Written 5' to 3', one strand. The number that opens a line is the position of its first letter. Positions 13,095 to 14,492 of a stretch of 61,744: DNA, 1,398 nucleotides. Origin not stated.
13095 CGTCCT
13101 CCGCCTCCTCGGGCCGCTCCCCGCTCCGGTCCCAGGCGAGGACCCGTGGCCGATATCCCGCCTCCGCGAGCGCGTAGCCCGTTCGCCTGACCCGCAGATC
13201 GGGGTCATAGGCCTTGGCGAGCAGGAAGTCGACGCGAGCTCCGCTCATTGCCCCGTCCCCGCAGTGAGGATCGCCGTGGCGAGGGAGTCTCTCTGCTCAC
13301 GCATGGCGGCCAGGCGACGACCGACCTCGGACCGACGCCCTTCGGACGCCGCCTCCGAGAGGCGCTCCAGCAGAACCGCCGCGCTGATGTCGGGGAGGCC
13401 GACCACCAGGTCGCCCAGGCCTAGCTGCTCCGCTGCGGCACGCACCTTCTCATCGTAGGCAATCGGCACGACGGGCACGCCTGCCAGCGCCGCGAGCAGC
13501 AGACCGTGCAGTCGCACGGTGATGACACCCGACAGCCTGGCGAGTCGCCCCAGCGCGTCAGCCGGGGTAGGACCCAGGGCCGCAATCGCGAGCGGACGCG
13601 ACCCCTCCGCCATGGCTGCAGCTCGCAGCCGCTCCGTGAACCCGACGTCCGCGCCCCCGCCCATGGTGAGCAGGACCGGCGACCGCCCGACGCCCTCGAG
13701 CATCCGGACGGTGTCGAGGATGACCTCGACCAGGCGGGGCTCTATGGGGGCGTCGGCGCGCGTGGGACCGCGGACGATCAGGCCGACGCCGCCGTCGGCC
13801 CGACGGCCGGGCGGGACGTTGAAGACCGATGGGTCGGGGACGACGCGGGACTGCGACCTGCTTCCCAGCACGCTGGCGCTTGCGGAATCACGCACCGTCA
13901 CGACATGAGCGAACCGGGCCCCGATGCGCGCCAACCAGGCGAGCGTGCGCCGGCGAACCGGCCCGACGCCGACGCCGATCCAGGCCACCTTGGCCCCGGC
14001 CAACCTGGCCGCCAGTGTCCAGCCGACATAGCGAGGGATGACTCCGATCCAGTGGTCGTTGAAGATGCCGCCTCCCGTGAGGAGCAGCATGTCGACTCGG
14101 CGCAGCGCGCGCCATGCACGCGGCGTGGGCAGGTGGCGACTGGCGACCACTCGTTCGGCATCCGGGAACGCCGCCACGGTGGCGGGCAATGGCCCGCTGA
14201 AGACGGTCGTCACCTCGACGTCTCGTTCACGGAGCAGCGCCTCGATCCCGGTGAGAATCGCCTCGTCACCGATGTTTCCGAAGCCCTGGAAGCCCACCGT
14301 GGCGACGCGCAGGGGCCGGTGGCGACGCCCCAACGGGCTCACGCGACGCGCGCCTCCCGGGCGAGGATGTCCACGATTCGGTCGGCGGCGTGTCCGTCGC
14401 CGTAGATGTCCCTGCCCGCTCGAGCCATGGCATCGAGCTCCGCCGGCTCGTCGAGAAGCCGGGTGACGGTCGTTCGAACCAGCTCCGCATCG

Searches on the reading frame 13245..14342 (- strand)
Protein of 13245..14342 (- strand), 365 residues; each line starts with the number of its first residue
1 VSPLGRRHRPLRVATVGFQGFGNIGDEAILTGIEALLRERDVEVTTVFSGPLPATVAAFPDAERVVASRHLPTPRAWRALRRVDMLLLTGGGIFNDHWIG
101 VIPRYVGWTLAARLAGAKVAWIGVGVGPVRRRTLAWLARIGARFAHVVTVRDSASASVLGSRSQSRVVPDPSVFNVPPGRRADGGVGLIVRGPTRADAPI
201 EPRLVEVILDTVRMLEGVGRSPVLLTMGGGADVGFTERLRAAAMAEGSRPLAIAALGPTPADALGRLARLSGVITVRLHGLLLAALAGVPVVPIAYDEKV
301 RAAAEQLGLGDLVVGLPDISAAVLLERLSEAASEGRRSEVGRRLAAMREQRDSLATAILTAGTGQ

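Call 4: search_protein_families(library=pfam, proteins=[window:13245-14342:-], max_evalue=0.01)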
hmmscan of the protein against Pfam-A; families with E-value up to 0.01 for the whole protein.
window:13245-14342:- (365 aa): 1 family
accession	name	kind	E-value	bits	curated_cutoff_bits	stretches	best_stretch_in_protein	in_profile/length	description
PF04230.19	PS_pyruv_trans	-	1.2e-26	94.7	25.3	1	23-297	1-279/280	Polysaccharide pyruvyl transferase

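Call 9: search_protein_families(library=ncbifam, proteins=[window:13245-14342:-], max_evalue=0.001)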
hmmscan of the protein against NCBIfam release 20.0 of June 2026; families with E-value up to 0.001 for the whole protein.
window:13245-14342:- (365 aa): 2 families
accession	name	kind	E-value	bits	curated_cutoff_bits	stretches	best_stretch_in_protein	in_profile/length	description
TIGR03609.1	S_layer_CsaB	equivalog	8.4e-37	127.1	213.1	1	13-308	2-290/301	polysaccharide pyruvyl transferase CsaB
NF007452.0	PRK10017.1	equivalog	0.00012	21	399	0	272-318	330-376/426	colanic acid biosynthesis pyruvyl transferase WcaK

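Call 12: find_related_loci(query=window:13245-14342:-, collection=genome_contigs, flank=10000)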
Query window:13245-14342:- (365 aa) in genome_contigs; peptide patterns used: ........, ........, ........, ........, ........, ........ (x = any residue, [..] = any of these).
347 stretches matched a pattern; 4 encode a relative of the query (tblastn E <= 1e-3); 4 distinct loci.
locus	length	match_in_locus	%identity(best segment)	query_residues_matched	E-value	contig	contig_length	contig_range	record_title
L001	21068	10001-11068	73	6-362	2e-152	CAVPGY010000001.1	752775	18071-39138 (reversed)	MAG: uncultured Chloroflexia bacterium isolate MFD09964.bin.2.274 genome assembly, contig: contig_10250, whole genome sh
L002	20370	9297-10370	55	6-362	2e-101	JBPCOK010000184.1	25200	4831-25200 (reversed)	MAG: Candidatus Limnocylindria bacterium isolate TH_ant_mag_154 S1Ck127_1019372_flag_0_multi_71.0000_len_25200, whole ge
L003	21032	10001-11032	49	12-354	5e-78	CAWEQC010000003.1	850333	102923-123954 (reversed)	MAG: uncultured Chloroflexia bacterium isolate MFD09212.bin.2.193 genome assembly, contig: contig_22490, whole genome sh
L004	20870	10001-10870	25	12-311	4e-15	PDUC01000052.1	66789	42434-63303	MAG: Acidobacteria bacterium isolate DOLJORAL78_46_51 DolJOral78_scaffold_777, whole genome shotgun sequence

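Call 17: search_solved_structures(query=window:13245-14342:-, max_evalue=1, show_alignments=1)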
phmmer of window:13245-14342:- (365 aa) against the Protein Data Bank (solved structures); distinct sequences matched with E-value up to 1: 1.
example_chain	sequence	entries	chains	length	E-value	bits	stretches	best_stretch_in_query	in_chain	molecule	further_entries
8xlk_G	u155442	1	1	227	0.71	12.5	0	108-146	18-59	Heavy Chain of GluN2A Fab, 28C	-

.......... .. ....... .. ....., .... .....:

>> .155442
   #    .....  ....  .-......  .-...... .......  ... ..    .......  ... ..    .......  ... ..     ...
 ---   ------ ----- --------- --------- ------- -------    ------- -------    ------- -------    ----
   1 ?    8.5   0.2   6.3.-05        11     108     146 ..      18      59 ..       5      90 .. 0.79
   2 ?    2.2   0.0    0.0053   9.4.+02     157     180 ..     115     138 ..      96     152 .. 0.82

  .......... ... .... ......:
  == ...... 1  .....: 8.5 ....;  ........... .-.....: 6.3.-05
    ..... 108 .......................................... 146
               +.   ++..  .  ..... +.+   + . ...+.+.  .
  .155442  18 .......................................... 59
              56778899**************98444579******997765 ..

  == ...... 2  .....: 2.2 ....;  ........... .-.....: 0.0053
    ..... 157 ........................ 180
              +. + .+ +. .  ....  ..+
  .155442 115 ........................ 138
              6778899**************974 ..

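Call 22: find_homologous_proteins(query=window:13245-14342:-, max_evalue=0.00001)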
Query window:13245-14342:- (365 aa): 140 proteins with E <= 0.00001 among 8000 candidates; the best 120 are listed.
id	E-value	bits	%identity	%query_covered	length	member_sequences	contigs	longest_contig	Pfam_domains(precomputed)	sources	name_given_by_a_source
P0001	5.1e-225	765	100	100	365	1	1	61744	PF04230.20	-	-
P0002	1.0e-159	550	74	99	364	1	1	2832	PF04230.20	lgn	-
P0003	2.9e-156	538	74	99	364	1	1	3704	PF04230.20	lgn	-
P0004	3.6e-156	538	72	99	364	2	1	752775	PF04230.20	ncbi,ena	-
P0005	9.7e-152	524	73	98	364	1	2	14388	PF04230.20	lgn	-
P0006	1.1e-149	517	71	99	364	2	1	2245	PF04230.20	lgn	-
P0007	7.2e-146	504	69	99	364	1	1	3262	PF04230.20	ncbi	-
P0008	4.9e-138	478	66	96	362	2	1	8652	PF04230.20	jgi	jgi:polysaccharide pyruvyl transferase WcaK-like protein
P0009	9.8e-115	402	58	98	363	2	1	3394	PF04230.20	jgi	jgi:polysaccharide pyruvyl transferase WcaK-like protein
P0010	1.2e-114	402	58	97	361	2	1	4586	PF04230.20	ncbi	ncbi:MAG: polysaccharide pyruvyl transferase family protein [Candidatus Limnocylindria bacterium]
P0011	2.1e-113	397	58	97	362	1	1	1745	PF04230.20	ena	-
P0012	2.5e-113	397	58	97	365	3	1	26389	PF04230.20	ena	-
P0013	5.1e-113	396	58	97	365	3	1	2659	PF04230.20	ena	-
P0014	1.5e-111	391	57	97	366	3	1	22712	PF04230.20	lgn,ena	-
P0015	6.5e-111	389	58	97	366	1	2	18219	PF04230.20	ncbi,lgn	ncbi:MAG: polysaccharide pyruvyl transferase family protein [Candidatus Limnocylindria bacterium]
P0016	1.1e-109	385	58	97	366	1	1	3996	PF04230.20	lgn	-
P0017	1.1e-109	385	59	97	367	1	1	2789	PF04230.20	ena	-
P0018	2.2e-109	384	57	98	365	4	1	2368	PF04230.20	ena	-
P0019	2.5e-109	384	57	97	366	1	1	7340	PF04230.20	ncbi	ncbi:MAG: polysaccharide pyruvyl transferase family protein [Chloroflexota bacterium]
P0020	1.1e-107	379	57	98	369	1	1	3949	PF04230.20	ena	-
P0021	5.4e-107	376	57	96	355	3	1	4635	PF04230.20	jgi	-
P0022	1.8e-106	375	55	99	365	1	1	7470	PF04230.20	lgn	-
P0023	4.8e-106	373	57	94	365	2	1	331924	PF04230.20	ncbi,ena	-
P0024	1.4e-105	372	57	96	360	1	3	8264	PF04230.20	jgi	jgi:polysaccharide pyruvyl transferase WcaK-like protein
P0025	1.9e-105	371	58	96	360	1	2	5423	PF04230.20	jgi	jgi:polysaccharide pyruvyl transferase WcaK-like protein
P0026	2.0e-105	371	55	97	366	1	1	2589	PF04230.20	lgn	-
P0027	4.4e-105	370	56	96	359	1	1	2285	PF04230.20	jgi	jgi:polysaccharide pyruvyl transferase WcaK-like protein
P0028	5.0e-104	367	57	96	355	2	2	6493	PF04230.20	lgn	-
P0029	3.0e-103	364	55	96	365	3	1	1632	PF04230.20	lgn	-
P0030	3.0e-102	361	57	93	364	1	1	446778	PF04230.20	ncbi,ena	-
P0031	4.6e-101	357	54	97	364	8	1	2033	PF04230.20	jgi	jgi:polysaccharide pyruvyl transferase WcaK-like protein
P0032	2.6e-100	354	54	95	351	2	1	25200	PF04230.20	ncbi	ncbi:MAG: polysaccharide pyruvyl transferase family protein [Candidatus Limnocylindria bacterium]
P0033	2.2e-99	351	54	95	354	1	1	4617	PF04230.20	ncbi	ncbi:MAG: polysaccharide pyruvyl transferase family protein [Candidatus Limnocylindria bacterium]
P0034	2.1e-98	348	53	96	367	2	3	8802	PF04230.20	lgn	-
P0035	9.0e-97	343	53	97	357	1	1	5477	PF04230.20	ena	-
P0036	3.3e-94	334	50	98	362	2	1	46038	PF04230.20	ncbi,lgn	-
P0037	5.0e-90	321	50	97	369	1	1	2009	PF04230.20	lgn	-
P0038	4.5e-89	317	50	93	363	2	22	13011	PF04230.20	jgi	jgi:polysaccharide pyruvyl transferase WcaK-like protein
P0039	1.3e-88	316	51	95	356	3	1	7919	PF04230.20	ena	-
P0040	4.0e-88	314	50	95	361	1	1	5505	PF04230.20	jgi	jgi:polysaccharide pyruvyl transferase WcaK-like protein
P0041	9.9e-88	313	50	96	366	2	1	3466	PF04230.20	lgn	-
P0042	3.4e-87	311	48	96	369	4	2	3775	PF04230.20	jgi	-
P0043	1.3e-86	309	48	98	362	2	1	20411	PF04230.20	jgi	jgi:polysaccharide pyruvyl transferase WcaK-like protein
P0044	1.5e-86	309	52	93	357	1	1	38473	PF04230.20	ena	-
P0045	2.2e-85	305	50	94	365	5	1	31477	PF04230.20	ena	-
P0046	4.1e-85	304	47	98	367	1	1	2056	PF04230.20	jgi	jgi:polysaccharide pyruvyl transferase WcaK-like protein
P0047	4.4e-85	304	53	84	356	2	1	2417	PF04230.20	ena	-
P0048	5.0e-85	304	49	97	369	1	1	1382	PF04230.20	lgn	-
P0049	4.1e-84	301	48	97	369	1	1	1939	PF04230.20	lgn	-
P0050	6.7e-84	300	47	97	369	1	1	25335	PF04230.20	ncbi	-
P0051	7.0e-84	300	48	100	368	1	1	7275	PF04230.20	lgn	-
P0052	4.0e-83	298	48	97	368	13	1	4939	PF04230.20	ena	-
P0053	4.7e-83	298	47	99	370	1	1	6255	PF04230.20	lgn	-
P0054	7.1e-83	297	48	95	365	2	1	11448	PF04230.20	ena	-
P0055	1.1e-82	296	49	97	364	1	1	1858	PF04230.20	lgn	-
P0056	6.5e-82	294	49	95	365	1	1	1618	PF04230.20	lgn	-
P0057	9.7e-82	293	47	94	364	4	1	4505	PF04230.20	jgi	jgi:polysaccharide pyruvyl transferase CsaB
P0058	3.4e-81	292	49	93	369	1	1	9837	PF04230.20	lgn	-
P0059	4.2e-81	291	47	96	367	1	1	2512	PF04230.20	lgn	-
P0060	1.5e-80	289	45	97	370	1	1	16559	PF04230.20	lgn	-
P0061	2.6e-80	289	48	93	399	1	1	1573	PF04230.20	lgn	-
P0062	3.3e-80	288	47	96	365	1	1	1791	PF04230.20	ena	-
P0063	5.6e-80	288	50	87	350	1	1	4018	PF04230.20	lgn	-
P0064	8.7e-80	287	47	95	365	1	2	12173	PF04230.20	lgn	-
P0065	9.0e-80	287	47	96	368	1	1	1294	PF04230.20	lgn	-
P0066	1.4e-79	286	50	88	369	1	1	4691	PF04230.20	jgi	jgi:polysaccharide pyruvyl transferase CsaB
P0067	2.0e-78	282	48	95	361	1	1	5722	PF04230.20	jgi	jgi:polysaccharide pyruvyl transferase WcaK-like protein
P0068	3.9e-78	281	45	97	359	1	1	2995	PF04230.20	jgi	jgi:polysaccharide pyruvyl transferase WcaK-like protein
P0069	1.8e-77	279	47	96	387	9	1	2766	PF04230.20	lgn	-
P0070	1.6e-76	276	51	87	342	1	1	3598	PF04230.20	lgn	-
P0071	1.0e-75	274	47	95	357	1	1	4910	PF04230.20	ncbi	-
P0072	2.0e-75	273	47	90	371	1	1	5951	PF04230.20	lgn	-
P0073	1.0e-74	270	47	96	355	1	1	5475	PF04230.20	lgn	-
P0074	3.0e-74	269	45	96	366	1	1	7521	PF04230.20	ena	-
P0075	3.3e-74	269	43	95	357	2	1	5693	PF04230.20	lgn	-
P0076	4.5e-73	265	45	97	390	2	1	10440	PF04230.20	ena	-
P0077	9.2e-73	264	46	94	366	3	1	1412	PF04230.20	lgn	-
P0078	9.6e-73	264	48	91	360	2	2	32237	PF04230.20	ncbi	ncbi:MAG: polysaccharide pyruvyl transferase family protein [Candidatus Limnocylindria bacterium]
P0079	2.5e-72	262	46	99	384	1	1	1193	PF04230.20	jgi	jgi:polysaccharide pyruvyl transferase CsaB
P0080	5.2e-72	261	44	96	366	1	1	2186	PF04230.20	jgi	jgi:polysaccharide pyruvyl transferase CsaB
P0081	6.8e-72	261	46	97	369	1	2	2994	PF04230.20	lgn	-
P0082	9.2e-72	260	46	96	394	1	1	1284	PF04230.20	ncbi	-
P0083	1.0e-71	260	46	97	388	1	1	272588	PF04230.20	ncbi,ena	-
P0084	1.2e-71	260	44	98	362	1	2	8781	PF04230.20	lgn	-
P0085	1.6e-71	260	44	96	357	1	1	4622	PF04230.20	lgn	-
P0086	2.6e-71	259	45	96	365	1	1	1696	PF04230.20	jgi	jgi:polysaccharide pyruvyl transferase WcaK-like protein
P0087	4.9e-71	258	45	84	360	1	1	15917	PF04230.20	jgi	jgi:polysaccharide pyruvyl transferase WcaK-like protein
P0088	9.1e-71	257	44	96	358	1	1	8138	PF04230.20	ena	-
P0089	3.9e-70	255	43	93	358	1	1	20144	PF04230.20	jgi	jgi:polysaccharide pyruvyl transferase CsaB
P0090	5.5e-70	255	44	94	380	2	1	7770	PF04230.20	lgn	-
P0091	5.2e-69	251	45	93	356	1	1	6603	PF04230.20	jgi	jgi:polysaccharide pyruvyl transferase WcaK-like protein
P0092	5.9e-69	251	45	93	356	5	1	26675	PF04230.20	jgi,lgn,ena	-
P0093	6.6e-68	248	44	95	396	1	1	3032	PF04230.20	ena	-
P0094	5.2e-67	245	44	95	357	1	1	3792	PF04230.20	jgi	jgi:polysaccharide pyruvyl transferase CsaB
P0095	1.0e-66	244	44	93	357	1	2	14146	PF04230.20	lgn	-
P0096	4.1e-66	242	43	93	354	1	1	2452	PF04230.20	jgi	jgi:polysaccharide pyruvyl transferase CsaB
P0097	4.3e-66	242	45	94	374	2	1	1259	PF04230.20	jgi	jgi:polysaccharide pyruvyl transferase WcaK-like protein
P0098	5.4e-66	242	44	95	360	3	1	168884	PF04230.20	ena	-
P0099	7.0e-66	241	42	96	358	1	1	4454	PF04230.20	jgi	jgi:polysaccharide pyruvyl transferase CsaB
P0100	1.4e-65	240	43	93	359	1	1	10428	PF04230.20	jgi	jgi:polysaccharide pyruvyl transferase WcaK-like protein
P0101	5.4e-65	238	43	95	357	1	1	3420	PF04230.20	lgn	-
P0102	1.1e-64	237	43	94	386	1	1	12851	PF04230.20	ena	-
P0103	4.6e-63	232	42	96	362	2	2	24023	PF04230.20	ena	-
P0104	5.5e-63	232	43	89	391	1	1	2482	PF04230.20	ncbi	-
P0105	1.0e-62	231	42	96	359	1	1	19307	PF04230.20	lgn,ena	-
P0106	3.2e-62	229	44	87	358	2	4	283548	PF04230.20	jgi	jgi:polysaccharide pyruvyl transferase WcaK-like protein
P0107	9.9e-61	224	42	88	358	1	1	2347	PF04230.20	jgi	jgi:polysaccharide pyruvyl transferase WcaK-like protein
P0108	2.7e-60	223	43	96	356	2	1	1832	PF04230.20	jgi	jgi:polysaccharide pyruvyl transferase WcaK-like protein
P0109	1.7e-58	217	39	95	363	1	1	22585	PF04230.20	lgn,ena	-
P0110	2.5e-58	216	42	95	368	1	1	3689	PF04230.20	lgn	-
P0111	5.6e-58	215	43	93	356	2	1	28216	PF04230.20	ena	-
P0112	1.0e-57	214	42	98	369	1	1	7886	PF04230.20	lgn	-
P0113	1.7e-57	214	42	95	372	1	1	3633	PF04230.20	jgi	jgi:polysaccharide pyruvyl transferase WcaK-like protein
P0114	3.1e-57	213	43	84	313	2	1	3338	PF04230.20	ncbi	ncbi:MAG: polysaccharide pyruvyl transferase family protein, partial [Candidatus Limnocylindria bact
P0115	2.5e-56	210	40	95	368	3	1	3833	PF04230.20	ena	-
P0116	3.2e-56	209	40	98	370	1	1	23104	PF04230.20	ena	-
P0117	7.5e-56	208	42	96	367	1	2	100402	PF04230.20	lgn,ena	-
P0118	5.5e-55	205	41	95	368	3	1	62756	PF04230.20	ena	-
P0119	8.8e-55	205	41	96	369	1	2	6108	PF04230.20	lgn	-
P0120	3.8e-54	203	43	94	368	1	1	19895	PF04230.20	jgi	-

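Call 32: find_encoding_contigs(protein=P0030, flank=9000, max_places=1)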
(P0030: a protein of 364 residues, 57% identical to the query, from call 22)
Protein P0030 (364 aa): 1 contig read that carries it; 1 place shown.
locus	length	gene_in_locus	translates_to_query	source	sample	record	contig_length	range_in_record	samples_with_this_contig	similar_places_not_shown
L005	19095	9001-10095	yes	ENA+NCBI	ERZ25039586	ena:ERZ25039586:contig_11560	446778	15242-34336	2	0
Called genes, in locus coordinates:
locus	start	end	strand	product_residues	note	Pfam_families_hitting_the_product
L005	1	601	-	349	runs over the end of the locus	PF03102:NeuB, PF08666:SAF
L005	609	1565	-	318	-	PF04101:Glyco_tran_28_C (weak), PF13302:Acetyltransf_3, PF00583:Acetyltransf_1, PF13523:Acetyltransf_8 (weak)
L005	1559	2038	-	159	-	-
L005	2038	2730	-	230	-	PF02348:CTP_transf_3, PF12804:NTP_transf_3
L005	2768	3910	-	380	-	PF01041:DegT_DnrJ_EryC1, PF01053:Cys_Met_Meta_PP (faint)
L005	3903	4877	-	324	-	PF01073:3Beta_HSD, PF01370:Epimerase, PF02719:Polysacc_synt_2, PF04321:RmlD_sub_bind, PF05368:NmrA, PF07993:NAD_binding_4, PF08659:KR, PF16363:GDP_Man_Dehyd, +1 more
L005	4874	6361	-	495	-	-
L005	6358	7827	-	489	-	PF01943:Polysacc_synt, PF13440:Polysacc_synt_3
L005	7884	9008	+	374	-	PF02350:Epimerase_2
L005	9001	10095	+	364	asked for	PF04230:PS_pyruv_trans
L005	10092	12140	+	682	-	PF13439:Glyco_transf_4, PF13579:Glyco_trans_4_4, PF13477:Glyco_trans_4_2 (faint), PF13579:Glyco_trans_4_4, PF13439:Glyco_transf_4, PF13692:Glyco_trans_1_4, PF00534:Glycos_transf_1, PF20706:GT4-conflict (weak)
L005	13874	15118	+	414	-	PF07995:GSDH, PF00395:SLH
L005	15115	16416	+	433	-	PF01186:Lysyl_oxidase, PF00395:SLH (faint)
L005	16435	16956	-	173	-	PF00719:Pyrophosphatase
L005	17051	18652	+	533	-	PF00395:SLH (faint)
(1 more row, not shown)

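Call 33: find_encoding_contigs(protein=P0083, flank=9000, max_places=1)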
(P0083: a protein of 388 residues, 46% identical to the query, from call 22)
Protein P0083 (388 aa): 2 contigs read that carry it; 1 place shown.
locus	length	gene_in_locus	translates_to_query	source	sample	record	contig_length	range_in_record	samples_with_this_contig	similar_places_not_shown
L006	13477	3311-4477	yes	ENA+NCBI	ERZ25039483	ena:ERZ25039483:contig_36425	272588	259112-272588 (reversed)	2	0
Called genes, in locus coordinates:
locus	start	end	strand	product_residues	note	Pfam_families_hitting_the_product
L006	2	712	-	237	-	?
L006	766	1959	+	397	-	PF02350:Epimerase_2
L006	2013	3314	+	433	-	PF01943:Polysacc_synt, PF13440:Polysacc_synt_3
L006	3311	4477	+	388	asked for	PF04230:PS_pyruv_trans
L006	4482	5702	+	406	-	PF13579:Glyco_trans_4_4, PF13439:Glyco_transf_4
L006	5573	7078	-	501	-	PF04932:Wzy_C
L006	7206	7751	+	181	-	PF00719:Pyrophosphatase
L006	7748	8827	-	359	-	PF03102:NeuB, PF08666:SAF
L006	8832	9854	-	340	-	PF04321:RmlD_sub_bind, PF05368:NmrA, PF01073:3Beta_HSD, PF01370:Epimerase, PF02719:Polysacc_synt_2, PF07993:NAD_binding_4 (weak), PF13460:NAD_binding_10, PF16363:GDP_Man_Dehyd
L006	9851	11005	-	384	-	PF01041:DegT_DnrJ_EryC1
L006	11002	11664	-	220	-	PF17836:PglD_N, PF00132:Hexapep (faint)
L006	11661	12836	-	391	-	PF02350:Epimerase_2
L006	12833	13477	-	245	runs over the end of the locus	PF02348:CTP_transf_3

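Call 34: find_encoding_contigs(protein=P0106, flank=9000, max_places=1)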
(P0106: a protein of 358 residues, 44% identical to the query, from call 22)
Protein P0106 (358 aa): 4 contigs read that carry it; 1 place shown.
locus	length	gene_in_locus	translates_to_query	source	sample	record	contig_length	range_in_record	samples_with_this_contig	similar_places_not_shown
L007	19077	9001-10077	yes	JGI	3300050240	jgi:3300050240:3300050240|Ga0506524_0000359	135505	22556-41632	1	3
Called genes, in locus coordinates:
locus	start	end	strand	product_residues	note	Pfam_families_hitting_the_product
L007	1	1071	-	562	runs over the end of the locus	PF00395:SLH (faint)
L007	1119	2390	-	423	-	PF01186:Lysyl_oxidase (weak), PF00395:SLH (faint)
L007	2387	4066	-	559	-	PF07995:GSDH, PF00395:SLH (faint)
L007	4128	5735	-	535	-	PF04932:Wzy_C (weak)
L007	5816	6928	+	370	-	PF02350:Epimerase_2, PF13439:Glyco_transf_4 (faint)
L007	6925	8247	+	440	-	PF13440:Polysacc_synt_3, PF03023:MurJ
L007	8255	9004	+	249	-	PF03808:Glyco_tran_WecG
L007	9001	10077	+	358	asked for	PF04230:PS_pyruv_trans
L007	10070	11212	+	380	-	PF13439:Glyco_transf_4, PF13579:Glyco_trans_4_4, PF13692:Glyco_trans_1_4 (weak)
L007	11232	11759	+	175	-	PF00719:Pyrophosphatase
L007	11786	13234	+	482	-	PF01943:Polysacc_synt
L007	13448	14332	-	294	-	PF01370:Epimerase, PF04321:RmlD_sub_bind, PF16363:GDP_Man_Dehyd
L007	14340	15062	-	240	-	PF00483:NTP_transferase, PF12804:NTP_transf_3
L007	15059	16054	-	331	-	PF00106:adh_short, PF01073:3Beta_HSD, PF01370:Epimerase, PF02719:Polysacc_synt_2, PF05368:NmrA, PF07993:NAD_binding_4, PF13460:NAD_binding_10, PF16363:GDP_Man_Dehyd, +1 more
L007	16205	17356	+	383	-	PF13439:Glyco_transf_4, PF13579:Glyco_trans_4_4, PF00534:Glycos_transf_1, PF13692:Glyco_trans_1_4, PF13524:Glyco_trans_1_2 (faint)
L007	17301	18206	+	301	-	PF13489:Methyltransf_23, PF08241:Methyltransf_11, PF08242:Methyltransf_12, PF13649:Methyltransf_25, PF13847:Methyltransf_31 (weak)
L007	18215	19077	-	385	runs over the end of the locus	PF13477:Glyco_trans_4_2 (weak), PF13579:Glyco_trans_4_4, PF13439:Glyco_transf_4, PF00534:Glycos_transf_1, PF13692:Glyco_trans_1_4, PF13524:Glyco_trans_1_2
